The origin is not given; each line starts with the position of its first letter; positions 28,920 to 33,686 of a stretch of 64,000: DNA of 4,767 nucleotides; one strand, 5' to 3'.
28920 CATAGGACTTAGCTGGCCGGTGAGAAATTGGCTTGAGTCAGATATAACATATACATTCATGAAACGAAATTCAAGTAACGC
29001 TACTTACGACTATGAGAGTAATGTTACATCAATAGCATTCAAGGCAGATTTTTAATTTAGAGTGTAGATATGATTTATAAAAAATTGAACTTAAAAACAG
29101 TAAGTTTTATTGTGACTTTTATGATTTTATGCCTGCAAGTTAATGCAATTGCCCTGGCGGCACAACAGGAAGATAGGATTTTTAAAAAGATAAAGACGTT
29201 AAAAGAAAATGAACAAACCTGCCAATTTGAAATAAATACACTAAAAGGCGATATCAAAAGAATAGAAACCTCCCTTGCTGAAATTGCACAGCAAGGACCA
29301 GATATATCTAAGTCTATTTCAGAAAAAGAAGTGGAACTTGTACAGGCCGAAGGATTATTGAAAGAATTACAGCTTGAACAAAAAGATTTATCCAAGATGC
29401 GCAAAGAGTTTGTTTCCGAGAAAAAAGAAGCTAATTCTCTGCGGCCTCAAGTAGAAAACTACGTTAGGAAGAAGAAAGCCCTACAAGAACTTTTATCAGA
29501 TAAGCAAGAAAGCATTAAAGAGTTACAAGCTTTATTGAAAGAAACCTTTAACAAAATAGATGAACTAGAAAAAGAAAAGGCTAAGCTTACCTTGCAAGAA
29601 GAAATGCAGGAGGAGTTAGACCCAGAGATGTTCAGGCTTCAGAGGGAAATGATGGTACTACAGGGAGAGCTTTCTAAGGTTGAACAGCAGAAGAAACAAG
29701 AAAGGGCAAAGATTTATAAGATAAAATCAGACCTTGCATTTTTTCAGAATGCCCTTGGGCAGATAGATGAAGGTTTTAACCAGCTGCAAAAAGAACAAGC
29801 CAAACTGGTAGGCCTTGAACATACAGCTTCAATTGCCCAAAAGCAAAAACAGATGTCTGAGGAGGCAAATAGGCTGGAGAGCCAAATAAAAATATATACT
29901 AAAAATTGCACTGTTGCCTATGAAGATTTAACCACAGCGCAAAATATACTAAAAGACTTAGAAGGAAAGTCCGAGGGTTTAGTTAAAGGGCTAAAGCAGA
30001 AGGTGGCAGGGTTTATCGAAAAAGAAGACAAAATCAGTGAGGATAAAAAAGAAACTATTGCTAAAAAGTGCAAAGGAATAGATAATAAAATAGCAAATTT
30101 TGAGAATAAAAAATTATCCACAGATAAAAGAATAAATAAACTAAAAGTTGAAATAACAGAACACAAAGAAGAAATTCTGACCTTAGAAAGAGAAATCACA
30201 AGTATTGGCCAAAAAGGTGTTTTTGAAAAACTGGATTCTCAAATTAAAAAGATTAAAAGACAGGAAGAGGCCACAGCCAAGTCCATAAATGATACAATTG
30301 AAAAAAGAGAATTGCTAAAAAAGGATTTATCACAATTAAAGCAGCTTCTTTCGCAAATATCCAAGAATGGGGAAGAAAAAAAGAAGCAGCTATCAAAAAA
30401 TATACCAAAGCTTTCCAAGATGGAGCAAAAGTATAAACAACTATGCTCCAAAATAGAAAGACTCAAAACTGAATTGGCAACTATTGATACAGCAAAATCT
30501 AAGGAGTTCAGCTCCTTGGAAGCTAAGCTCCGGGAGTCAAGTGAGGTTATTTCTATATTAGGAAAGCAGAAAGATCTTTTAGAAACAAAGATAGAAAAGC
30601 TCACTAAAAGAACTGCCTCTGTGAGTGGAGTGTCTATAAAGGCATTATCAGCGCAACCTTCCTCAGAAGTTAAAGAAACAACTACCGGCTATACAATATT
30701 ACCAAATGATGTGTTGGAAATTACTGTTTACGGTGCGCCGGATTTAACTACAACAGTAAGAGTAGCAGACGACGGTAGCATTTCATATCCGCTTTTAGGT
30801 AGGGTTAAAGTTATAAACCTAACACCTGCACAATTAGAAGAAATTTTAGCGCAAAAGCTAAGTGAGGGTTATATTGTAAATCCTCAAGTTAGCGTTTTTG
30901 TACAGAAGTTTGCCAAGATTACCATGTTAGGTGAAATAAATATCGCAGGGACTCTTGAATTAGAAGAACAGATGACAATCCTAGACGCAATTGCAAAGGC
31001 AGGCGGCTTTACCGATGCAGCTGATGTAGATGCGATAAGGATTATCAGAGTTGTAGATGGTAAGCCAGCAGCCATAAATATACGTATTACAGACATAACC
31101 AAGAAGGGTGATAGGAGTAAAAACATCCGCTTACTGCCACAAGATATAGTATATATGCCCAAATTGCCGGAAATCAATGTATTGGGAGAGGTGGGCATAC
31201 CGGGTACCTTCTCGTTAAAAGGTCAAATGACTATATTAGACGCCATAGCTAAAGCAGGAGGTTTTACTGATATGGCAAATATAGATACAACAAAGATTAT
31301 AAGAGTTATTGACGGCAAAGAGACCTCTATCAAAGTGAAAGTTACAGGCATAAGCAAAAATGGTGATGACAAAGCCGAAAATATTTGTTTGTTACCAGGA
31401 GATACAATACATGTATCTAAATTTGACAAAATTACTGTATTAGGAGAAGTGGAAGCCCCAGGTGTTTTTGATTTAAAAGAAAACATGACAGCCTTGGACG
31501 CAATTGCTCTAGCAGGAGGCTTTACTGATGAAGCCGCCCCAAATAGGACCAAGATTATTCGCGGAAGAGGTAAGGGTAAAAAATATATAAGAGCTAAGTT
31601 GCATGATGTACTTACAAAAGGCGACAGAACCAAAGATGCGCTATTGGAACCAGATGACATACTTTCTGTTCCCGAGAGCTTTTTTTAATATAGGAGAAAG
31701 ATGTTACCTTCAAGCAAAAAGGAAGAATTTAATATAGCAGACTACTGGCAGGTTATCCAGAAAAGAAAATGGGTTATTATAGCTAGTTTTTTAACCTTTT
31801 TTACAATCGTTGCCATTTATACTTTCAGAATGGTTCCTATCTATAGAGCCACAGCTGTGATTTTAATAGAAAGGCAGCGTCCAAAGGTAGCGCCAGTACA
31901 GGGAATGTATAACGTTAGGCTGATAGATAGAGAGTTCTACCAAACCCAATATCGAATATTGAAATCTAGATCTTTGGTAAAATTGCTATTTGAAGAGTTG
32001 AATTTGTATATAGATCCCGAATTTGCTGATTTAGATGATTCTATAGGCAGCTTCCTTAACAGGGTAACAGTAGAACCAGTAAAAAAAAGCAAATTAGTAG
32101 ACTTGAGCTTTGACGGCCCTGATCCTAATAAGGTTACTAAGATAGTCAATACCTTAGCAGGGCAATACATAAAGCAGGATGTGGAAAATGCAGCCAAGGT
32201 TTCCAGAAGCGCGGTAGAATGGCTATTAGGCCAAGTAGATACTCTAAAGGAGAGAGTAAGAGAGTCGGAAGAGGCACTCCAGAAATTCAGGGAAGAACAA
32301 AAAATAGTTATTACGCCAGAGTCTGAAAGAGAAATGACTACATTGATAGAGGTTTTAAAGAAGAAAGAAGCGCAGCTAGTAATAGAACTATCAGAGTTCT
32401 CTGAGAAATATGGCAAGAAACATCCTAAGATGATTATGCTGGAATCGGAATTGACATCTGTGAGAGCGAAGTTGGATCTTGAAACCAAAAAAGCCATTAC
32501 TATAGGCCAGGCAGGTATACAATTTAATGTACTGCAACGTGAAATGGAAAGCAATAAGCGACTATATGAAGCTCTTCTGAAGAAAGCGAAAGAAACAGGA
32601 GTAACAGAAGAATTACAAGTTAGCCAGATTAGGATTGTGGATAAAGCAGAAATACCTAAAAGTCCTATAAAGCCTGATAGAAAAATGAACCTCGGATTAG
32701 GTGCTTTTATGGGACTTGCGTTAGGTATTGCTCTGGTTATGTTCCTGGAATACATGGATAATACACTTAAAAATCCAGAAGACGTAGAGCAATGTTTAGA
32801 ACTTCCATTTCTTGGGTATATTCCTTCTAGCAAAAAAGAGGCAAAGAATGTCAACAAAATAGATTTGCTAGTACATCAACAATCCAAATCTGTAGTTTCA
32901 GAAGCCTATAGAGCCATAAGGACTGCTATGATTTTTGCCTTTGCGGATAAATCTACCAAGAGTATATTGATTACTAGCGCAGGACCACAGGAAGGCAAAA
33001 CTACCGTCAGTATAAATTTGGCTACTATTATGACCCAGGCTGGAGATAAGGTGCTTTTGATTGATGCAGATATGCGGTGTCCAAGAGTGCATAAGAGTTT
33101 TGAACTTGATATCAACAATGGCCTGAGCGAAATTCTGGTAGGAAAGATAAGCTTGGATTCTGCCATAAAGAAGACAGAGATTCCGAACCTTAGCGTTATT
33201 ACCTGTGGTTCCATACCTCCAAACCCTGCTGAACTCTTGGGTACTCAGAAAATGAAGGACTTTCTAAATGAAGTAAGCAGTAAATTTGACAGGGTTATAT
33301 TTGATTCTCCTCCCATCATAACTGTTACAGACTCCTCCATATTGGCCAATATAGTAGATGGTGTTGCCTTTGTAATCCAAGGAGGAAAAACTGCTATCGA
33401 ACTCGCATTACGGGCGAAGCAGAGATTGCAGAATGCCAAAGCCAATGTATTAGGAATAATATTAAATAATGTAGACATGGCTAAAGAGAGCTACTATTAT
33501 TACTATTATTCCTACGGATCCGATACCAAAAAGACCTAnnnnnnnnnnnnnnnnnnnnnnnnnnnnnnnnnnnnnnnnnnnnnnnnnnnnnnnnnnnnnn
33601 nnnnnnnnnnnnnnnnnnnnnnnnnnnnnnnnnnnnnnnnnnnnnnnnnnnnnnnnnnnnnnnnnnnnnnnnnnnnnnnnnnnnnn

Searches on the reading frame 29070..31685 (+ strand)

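Call 16: search_protein_families(library=pfam, proteins=[window:29070-31685:+], max_evalue=0.01)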
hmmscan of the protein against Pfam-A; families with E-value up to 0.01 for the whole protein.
window:29070-31685:+ (872 aa): 5 families
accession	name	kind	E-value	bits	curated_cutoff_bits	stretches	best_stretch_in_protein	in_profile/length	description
PF10531.15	SLBB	-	4.6e-38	129.3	27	3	787-838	1-51/55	SLBB domain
PF22461.2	SLBB_2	-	1.5e-33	115.2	27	3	616-695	2-78/79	SLBB domain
PF02563.21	Poly_export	-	2.3e-24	85.8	28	1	537-611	3-76/77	Polysaccharide biosynthesis/export protein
PF18353.6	PG_isomerase_N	-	0.0086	16.9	25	0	724-760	59-95/112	Phosphoglucose isomerase N-terminal domain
PF19220.6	Rod_CreS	-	0.0095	15.4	100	0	325-490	34-197/359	Crescentin, rod domain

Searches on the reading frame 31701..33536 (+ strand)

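Call 16: search_protein_families(library=pfam, proteins=[window:31701-33536:+], max_evalue=0.01)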
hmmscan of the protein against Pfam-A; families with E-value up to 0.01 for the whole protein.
window:31701-33536:+ (612 aa): 7 families
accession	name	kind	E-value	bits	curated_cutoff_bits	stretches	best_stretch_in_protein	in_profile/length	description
PF13807.11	GNVR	-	7.9e-17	61.4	27.7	1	278-348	9-79/82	G-rich domain on putative tyrosine kinase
PF13614.12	AAA_31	-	8.1e-15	55.6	27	1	432-559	14-147/177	AAA domain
PF10609.15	ParA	-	2.7e-11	43.8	27.1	1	420-593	4-177/246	NUBPL iron-transfer P-loop NTPase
PF01656.29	CbiA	-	8e-11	42.4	25.4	1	423-594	2-86/125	CobQ/CobB/MinD/ParA nucleotide binding domain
PF02706.20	Wzz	-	1.1e-10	42.1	25.5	1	8-99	1-90/91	Chain length determinant protein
PF13500.12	AAA_26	-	3.7e-05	24.1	27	0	537-592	113-168/198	AAA domain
PF09140.17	MipZ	-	0.001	18.9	20.7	1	431-537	12-108/262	ATPase MipZ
